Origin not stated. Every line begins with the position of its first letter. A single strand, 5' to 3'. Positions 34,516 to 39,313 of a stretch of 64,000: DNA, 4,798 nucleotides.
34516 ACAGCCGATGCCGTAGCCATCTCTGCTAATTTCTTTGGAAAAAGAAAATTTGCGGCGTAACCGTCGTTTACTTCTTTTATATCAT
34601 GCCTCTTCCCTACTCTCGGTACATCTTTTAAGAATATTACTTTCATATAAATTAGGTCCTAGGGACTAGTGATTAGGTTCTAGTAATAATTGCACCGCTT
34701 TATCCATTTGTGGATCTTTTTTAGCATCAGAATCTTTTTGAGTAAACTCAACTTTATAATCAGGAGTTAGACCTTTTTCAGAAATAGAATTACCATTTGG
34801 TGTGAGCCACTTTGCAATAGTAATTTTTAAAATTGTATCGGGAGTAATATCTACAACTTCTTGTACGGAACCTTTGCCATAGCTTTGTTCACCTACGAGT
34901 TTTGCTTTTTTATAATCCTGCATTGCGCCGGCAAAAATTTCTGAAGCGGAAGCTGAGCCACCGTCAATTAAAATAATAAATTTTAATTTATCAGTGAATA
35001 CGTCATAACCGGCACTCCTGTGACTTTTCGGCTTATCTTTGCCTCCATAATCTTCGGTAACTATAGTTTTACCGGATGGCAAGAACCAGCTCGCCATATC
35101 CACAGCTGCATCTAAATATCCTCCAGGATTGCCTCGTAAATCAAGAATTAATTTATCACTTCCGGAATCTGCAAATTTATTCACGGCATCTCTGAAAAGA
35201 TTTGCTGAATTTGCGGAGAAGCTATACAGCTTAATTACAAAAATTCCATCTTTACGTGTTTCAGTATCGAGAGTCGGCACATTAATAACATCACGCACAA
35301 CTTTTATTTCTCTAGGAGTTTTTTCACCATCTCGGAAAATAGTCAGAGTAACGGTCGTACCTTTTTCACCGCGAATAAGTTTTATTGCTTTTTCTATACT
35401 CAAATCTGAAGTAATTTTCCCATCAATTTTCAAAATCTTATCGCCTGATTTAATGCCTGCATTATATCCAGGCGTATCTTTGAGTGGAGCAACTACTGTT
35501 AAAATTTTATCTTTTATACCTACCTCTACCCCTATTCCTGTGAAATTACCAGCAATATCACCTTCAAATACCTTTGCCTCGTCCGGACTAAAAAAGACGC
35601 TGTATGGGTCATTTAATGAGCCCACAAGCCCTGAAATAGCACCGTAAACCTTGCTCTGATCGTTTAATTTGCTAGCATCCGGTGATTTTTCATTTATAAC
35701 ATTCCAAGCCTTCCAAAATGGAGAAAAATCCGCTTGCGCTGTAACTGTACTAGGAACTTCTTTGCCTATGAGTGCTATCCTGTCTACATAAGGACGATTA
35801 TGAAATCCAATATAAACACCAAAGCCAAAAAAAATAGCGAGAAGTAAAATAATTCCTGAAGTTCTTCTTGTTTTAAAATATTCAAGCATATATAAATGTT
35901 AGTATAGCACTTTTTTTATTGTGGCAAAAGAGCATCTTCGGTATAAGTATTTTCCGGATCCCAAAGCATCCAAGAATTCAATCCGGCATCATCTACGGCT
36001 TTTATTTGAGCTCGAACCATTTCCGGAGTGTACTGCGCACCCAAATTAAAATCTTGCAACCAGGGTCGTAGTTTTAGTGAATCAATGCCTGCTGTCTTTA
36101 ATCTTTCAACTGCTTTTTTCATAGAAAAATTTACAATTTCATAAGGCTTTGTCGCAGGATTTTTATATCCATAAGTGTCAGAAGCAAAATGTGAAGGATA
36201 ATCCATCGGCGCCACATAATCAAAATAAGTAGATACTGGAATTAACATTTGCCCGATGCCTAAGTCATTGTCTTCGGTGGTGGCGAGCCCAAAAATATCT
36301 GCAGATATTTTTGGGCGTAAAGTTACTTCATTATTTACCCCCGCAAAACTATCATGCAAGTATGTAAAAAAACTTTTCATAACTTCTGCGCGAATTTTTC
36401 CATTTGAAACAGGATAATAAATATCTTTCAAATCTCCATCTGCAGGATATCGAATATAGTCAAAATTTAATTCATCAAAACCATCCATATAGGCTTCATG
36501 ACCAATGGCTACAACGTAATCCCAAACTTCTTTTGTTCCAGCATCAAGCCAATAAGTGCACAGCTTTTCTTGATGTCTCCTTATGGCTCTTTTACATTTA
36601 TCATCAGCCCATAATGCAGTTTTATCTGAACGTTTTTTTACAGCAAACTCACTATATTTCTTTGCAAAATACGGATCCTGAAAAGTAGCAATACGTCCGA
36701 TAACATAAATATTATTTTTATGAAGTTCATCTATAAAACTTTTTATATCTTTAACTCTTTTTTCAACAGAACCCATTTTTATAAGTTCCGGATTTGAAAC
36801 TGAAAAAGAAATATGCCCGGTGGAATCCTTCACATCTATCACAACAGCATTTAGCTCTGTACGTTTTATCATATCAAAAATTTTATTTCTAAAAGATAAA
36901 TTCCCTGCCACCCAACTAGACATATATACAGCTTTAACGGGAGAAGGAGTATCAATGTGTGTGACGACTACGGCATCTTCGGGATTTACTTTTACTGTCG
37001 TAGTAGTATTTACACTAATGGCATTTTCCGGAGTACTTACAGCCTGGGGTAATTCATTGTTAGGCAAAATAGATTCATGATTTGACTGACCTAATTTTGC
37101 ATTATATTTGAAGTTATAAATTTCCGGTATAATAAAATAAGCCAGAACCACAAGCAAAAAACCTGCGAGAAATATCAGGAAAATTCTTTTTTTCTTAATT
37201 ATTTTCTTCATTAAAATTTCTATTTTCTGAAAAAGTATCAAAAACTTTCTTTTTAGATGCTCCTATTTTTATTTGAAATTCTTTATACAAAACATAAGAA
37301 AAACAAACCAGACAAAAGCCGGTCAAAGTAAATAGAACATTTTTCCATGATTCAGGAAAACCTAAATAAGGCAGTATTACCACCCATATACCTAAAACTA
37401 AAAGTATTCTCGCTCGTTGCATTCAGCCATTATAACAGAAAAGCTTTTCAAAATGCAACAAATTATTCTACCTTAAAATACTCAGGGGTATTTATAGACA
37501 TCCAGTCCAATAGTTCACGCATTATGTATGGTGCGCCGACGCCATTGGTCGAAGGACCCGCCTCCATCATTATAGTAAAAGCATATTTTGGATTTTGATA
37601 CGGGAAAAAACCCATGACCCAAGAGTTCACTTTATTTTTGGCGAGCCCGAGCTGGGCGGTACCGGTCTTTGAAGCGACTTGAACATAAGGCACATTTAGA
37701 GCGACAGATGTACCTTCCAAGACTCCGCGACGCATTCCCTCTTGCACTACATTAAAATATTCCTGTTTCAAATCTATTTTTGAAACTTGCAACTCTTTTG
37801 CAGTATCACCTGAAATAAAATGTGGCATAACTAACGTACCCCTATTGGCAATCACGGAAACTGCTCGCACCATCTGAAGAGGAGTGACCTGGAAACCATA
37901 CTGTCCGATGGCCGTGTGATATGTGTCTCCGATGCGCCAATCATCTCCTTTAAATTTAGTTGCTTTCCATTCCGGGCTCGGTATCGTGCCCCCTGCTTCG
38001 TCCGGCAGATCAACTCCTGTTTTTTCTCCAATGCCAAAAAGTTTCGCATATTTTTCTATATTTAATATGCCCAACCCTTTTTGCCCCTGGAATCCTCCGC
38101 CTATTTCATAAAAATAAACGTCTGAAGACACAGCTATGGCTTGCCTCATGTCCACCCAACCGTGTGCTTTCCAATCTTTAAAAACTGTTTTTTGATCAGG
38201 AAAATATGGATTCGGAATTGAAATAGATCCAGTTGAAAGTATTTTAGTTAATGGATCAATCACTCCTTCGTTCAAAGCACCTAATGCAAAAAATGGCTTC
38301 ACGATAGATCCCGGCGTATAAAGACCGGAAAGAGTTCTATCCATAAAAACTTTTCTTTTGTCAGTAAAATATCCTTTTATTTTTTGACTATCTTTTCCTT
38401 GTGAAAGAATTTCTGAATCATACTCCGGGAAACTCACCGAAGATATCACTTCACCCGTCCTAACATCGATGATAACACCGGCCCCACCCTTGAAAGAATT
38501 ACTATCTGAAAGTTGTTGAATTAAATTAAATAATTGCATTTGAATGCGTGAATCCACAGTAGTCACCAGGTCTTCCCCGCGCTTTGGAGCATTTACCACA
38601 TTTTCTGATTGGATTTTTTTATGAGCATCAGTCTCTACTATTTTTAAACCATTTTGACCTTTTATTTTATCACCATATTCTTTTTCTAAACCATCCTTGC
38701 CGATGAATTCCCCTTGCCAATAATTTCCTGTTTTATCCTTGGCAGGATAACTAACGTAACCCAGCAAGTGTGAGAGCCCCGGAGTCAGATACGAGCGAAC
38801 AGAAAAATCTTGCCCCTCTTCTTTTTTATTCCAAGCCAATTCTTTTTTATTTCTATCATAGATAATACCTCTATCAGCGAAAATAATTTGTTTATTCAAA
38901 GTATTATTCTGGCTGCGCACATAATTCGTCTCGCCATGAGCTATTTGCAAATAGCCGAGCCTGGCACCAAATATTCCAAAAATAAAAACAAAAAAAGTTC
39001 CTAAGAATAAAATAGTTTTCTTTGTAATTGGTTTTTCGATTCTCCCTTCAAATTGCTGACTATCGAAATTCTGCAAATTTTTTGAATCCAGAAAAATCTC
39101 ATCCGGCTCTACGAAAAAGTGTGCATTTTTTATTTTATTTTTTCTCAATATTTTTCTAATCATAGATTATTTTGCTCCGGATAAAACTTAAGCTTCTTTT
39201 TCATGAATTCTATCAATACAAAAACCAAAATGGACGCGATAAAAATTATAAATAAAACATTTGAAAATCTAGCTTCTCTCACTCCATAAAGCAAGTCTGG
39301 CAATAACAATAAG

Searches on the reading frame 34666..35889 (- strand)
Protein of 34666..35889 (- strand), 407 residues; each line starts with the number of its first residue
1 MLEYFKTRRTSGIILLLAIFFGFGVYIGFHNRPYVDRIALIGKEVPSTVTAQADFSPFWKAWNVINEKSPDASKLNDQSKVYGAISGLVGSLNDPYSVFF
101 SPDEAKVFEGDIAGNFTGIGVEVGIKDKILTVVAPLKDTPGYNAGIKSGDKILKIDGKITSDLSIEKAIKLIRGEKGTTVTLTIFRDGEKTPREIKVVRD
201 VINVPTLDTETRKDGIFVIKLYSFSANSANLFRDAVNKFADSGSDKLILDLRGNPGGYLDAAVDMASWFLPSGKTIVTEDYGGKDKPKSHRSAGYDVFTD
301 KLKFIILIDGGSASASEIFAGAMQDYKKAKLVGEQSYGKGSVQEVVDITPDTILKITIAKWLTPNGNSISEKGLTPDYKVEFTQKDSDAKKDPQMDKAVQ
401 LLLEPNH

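Call 25: search_protein_families(library=pfam, proteins=[window:34666-35889:-], max_evalue=0.00001)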
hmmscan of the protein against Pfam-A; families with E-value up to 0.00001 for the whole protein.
window:34666-35889:- (407 aa): 5 families
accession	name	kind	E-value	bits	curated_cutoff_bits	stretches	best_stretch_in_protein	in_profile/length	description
PF03572.23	Peptidase_S41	-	2.4e-49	167.5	24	1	218-380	4-165/165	Peptidase family S41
PF13180.12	PDZ_2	-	3.9e-11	43.5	27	1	118-197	2-80/80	PDZ domain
PF17820.7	PDZ_6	-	7.4e-10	38.9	27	1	132-184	2-52/54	PDZ domain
PF00595.29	PDZ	-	8.7e-08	32.9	23.2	1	115-184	10-80/81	PDZ domain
PF22694.1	CtpB_N-like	-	6e-06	27.1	27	0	49-100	32-81/85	Activating protease CtpB N-terminal domain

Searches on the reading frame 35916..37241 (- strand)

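Call 25: search_protein_families(library=pfam, proteins=[window:35916-37241:-], max_evalue=0.00001)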
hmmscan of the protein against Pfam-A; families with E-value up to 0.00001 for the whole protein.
window:35916-37241:- (441 aa): 1 family
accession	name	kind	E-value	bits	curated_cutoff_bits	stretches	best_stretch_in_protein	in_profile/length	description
PF13200.12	DUF4015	-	4.2e-91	305.8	27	1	104-433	1-313/313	Putative glycosyl hydrolase domain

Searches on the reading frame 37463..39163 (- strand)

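Call 25: search_protein_families(library=pfam, proteins=[window:37463-39163:-], max_evalue=0.00001)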
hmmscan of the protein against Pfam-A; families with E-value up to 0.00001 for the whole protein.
window:37463-39163:- (566 aa): 2 families
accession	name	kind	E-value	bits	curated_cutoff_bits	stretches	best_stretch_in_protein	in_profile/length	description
PF00905.27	Transpeptidase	-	1.7e-53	182.2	22.1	1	227-552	1-298/299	Penicillin binding protein transpeptidase domain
PF03717.20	PBP_dimer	-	1.4e-13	52.1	24.4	1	121-187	106-178/180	Penicillin-binding Protein dimerisation domain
